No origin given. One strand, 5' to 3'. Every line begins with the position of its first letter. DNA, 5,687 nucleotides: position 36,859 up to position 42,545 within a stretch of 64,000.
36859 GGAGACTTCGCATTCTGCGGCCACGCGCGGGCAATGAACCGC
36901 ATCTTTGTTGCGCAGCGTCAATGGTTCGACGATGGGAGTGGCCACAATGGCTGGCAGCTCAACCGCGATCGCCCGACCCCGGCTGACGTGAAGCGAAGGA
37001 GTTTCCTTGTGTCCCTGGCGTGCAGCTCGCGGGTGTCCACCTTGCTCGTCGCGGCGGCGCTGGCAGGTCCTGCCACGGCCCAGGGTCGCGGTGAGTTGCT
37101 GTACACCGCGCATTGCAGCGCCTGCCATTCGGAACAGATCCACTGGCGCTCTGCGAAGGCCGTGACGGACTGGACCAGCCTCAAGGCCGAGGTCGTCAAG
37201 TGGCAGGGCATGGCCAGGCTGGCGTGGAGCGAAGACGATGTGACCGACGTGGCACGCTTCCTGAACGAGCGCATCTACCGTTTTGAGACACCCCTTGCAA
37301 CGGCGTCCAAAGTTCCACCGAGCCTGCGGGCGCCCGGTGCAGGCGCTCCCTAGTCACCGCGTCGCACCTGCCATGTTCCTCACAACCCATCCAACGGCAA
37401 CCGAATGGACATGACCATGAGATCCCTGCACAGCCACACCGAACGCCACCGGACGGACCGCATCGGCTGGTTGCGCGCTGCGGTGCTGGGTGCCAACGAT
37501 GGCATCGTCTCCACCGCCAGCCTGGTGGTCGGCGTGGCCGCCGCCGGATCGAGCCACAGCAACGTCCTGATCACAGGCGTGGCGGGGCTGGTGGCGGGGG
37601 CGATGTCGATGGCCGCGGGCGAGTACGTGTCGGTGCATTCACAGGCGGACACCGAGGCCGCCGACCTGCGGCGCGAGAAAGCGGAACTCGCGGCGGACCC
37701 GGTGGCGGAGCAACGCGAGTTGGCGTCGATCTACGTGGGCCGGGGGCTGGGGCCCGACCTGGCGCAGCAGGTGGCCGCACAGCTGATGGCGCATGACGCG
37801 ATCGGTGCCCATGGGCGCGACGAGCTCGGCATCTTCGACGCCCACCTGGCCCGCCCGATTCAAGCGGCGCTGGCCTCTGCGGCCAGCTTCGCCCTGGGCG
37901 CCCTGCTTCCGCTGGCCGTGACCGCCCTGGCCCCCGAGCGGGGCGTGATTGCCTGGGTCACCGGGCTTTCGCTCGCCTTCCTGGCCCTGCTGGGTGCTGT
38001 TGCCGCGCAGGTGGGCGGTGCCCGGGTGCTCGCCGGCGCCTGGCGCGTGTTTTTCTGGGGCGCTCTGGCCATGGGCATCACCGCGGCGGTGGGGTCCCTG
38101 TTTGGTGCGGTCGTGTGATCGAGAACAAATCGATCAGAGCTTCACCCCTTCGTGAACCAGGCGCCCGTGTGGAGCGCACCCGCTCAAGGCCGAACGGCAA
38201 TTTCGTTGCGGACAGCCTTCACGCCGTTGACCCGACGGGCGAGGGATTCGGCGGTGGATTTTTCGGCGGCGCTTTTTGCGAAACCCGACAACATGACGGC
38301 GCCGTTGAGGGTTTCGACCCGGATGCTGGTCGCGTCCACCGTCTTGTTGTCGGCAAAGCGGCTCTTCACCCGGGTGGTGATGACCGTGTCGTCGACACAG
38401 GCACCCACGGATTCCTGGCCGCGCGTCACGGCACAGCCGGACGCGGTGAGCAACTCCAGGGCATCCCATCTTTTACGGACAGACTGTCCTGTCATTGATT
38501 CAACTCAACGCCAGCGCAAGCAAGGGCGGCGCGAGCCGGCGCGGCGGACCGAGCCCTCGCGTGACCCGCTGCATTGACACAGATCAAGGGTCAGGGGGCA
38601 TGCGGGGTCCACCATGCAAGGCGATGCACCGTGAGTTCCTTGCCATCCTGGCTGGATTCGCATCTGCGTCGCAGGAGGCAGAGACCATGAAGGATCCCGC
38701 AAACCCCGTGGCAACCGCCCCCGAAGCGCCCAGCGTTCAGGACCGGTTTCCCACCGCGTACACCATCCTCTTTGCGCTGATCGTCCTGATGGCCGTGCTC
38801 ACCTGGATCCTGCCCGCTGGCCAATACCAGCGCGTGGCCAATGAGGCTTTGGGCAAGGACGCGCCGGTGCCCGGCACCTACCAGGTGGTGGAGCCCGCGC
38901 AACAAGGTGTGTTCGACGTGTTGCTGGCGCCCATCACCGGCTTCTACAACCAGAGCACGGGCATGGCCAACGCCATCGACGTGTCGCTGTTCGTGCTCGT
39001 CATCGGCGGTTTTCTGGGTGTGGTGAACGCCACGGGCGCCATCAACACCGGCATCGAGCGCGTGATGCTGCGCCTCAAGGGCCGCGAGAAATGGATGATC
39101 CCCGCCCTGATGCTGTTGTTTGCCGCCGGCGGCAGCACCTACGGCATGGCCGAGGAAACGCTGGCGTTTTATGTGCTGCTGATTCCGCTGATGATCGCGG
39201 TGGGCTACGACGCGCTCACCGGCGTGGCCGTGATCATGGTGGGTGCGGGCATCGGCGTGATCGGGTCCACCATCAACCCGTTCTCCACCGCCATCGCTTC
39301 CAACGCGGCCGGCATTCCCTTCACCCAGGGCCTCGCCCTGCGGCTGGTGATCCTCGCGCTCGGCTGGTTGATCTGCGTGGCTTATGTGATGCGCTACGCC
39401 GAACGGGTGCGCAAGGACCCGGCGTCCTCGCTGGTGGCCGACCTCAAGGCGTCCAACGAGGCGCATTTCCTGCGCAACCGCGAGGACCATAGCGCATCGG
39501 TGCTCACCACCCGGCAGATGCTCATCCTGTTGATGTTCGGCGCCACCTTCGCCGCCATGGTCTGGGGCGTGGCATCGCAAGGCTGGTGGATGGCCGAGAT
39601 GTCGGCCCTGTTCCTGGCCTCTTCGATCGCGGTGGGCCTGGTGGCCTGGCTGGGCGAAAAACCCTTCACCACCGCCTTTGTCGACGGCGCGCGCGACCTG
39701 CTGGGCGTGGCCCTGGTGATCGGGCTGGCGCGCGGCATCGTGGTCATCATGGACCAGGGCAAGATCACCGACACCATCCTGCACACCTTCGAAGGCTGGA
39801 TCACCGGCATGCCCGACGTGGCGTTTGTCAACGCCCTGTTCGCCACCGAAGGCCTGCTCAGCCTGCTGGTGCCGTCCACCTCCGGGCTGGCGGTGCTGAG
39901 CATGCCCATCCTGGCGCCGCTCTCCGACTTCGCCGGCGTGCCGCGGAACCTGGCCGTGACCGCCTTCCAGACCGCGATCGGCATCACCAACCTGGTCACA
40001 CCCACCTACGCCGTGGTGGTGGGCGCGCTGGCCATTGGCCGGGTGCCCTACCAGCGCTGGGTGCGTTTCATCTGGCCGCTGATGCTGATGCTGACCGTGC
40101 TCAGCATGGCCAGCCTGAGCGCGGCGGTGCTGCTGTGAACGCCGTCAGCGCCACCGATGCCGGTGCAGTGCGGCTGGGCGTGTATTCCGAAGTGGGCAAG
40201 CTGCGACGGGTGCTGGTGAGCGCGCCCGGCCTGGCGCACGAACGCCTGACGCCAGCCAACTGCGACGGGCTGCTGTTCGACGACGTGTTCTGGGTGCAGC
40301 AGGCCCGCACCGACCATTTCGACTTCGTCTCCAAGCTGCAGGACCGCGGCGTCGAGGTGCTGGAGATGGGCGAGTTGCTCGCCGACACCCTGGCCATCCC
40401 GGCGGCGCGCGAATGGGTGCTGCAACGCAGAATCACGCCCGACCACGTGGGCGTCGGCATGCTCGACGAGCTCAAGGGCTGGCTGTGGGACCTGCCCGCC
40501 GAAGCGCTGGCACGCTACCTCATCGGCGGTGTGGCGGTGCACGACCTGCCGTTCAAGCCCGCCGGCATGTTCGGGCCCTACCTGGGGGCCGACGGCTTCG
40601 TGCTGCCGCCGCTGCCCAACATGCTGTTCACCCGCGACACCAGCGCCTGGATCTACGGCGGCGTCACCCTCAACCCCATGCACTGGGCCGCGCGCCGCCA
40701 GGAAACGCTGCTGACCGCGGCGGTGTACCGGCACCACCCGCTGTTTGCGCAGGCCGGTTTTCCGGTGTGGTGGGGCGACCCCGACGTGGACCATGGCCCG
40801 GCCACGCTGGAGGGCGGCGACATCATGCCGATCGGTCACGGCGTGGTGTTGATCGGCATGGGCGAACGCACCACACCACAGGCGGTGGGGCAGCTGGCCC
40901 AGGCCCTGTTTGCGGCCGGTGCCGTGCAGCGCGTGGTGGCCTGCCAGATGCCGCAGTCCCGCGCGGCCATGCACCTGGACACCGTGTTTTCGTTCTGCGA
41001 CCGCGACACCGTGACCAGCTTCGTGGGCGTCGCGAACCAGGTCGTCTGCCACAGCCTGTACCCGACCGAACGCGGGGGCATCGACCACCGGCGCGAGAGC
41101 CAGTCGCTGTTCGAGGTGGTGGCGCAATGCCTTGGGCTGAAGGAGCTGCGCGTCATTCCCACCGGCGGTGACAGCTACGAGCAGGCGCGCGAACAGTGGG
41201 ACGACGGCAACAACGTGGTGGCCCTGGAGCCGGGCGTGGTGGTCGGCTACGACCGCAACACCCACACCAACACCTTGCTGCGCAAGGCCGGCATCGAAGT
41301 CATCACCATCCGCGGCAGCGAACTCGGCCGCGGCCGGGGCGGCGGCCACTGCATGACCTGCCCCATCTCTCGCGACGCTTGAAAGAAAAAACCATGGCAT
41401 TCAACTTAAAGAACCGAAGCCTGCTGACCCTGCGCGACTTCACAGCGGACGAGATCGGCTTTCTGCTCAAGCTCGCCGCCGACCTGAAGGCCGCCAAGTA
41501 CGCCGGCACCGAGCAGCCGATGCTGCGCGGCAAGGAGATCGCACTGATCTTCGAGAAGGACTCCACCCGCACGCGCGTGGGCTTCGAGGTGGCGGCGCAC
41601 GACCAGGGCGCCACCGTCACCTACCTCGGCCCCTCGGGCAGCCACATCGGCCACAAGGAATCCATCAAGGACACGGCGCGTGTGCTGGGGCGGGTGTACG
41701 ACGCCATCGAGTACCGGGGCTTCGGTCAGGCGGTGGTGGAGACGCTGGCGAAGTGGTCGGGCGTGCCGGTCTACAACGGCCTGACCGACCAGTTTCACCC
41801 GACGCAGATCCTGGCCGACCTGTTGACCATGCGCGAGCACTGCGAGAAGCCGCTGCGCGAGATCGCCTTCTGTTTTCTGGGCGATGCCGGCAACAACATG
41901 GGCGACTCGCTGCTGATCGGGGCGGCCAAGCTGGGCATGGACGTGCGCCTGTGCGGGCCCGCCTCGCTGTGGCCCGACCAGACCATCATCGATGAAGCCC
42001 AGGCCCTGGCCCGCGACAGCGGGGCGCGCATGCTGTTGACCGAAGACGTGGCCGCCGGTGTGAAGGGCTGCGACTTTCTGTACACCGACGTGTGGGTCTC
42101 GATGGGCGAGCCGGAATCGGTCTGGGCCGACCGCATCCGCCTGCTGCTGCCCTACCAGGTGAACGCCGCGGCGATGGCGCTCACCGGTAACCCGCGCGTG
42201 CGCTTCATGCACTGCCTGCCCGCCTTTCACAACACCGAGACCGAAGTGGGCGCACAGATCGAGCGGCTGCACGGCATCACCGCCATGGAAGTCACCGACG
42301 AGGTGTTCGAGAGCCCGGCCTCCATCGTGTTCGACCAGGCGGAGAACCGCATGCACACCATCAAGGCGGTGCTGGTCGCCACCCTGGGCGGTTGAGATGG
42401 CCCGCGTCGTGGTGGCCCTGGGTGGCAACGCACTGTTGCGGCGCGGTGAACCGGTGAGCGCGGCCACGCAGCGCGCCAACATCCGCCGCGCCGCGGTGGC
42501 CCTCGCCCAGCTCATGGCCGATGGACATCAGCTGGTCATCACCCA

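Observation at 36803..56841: Three back-to-back pairs of FNR/ANR-type class II promoters define a hidden low-oxygen regulon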

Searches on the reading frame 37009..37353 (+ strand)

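Call 13: search_protein_families(library=pfam, proteins=[window:37009-37353:+])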
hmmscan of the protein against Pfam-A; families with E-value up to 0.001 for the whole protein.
window:37009-37353:+ (114 aa): 1 family
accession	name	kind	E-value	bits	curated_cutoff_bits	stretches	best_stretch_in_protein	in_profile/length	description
PF13442.11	Cytochrome_CBB3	-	0.00064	20.4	27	0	27-85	5-44/68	Cytochrome C oxidase, cbb3-type, subunit III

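Call 55: search_protein_families(library=ncbifam, proteins=[window:37009-37353:+])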
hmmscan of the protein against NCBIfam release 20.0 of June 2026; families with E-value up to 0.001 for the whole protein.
window:37009-37353:+ (114 aa): 0 families

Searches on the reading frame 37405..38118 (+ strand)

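Call 13: search_protein_families(library=pfam, proteins=[window:37405-38118:+])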
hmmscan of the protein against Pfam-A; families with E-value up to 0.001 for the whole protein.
window:37405-38118:+ (237 aa): 1 family
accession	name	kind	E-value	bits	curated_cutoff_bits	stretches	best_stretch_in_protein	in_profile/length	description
PF01988.24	VIT1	-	6.2e-66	222.7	28.1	1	23-230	1-213/214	VIT family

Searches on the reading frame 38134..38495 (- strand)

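Call 13: search_protein_families(library=pfam, proteins=[window:38134-38469:-, window:38184-38495:-])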
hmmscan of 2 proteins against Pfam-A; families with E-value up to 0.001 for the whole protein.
window:38134-38469:- (111 aa): 0 families

window:38184-38495:- (103 aa): 1 family
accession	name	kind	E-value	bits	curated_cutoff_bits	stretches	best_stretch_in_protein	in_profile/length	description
PF04972.22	BON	-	2.8e-21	76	27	1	35-103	1-69/69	BON domain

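Call 55: search_protein_families(library=ncbifam, proteins=[window:38184-38495:-])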
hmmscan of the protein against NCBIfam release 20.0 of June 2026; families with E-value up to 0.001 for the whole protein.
window:38184-38495:- (103 aa): 2 families
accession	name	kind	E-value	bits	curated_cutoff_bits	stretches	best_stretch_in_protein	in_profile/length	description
NF007858.0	PRK10568.1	equivalog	2.7e-16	59.8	174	1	22-101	46-125/206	molecular chaperone OsmY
NF008247.1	PRK11023.1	equivalog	1.6e-10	41.1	184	1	29-97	119-186/192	division/outer membrane stress-associated lipid-binding lipoprotein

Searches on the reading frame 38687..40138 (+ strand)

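Call 13: search_protein_families(library=pfam, proteins=[window:38687-40138:+])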
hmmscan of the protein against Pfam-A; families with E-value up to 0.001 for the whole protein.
window:38687-40138:+ (483 aa): 1 family
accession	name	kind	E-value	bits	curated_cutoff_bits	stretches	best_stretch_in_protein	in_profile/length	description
PF03606.21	DcuC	-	7.8e-119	397.7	23.1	1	21-480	1-459/461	C4-dicarboxylate anaerobic carrier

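Call 55: search_protein_families(library=ncbifam, proteins=[window:38687-40138:+])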
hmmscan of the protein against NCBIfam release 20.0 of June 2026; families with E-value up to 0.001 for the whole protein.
window:38687-40138:+ (483 aa): 1 family
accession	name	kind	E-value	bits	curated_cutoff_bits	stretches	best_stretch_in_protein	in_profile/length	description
NF008611.1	PRK11588.1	equivalog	2.2e-94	316.9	500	1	22-481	2-487/492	putative basic amino acid antiporter YfcC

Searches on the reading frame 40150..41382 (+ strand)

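Call 13: search_protein_families(library=pfam, proteins=[window:40150-41382:+])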
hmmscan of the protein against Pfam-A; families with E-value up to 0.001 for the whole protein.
window:40150-41382:+ (410 aa): 2 families
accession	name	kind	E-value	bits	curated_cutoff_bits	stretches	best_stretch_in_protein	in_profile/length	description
PF02274.22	ADI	-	2.1e-128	429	22.8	1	40-408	2-377/377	Arginine deiminase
PF19420.4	DDAH_eukar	-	5.8e-06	26.2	23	0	155-297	57-199/291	N,N dimethylarginine dimethylhydrolase, eukaryotic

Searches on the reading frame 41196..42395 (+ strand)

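Call 13: search_protein_families(library=pfam, proteins=[window:41196-42395:+])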
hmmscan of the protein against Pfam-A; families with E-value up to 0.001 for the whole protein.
window:41196-42395:+ (399 aa): 2 families
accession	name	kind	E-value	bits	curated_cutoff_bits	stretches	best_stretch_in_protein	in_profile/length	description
PF00185.30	OTCace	-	1.5e-50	171.7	29.4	1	222-395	2-156/157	Aspartate/ornithine carbamoyltransferase, Asp/Orn binding domain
PF02729.26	OTCace_N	-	7.6e-46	156.3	29.9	1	74-214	1-148/148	Aspartate/ornithine carbamoyltransferase, carbamoyl-P binding domain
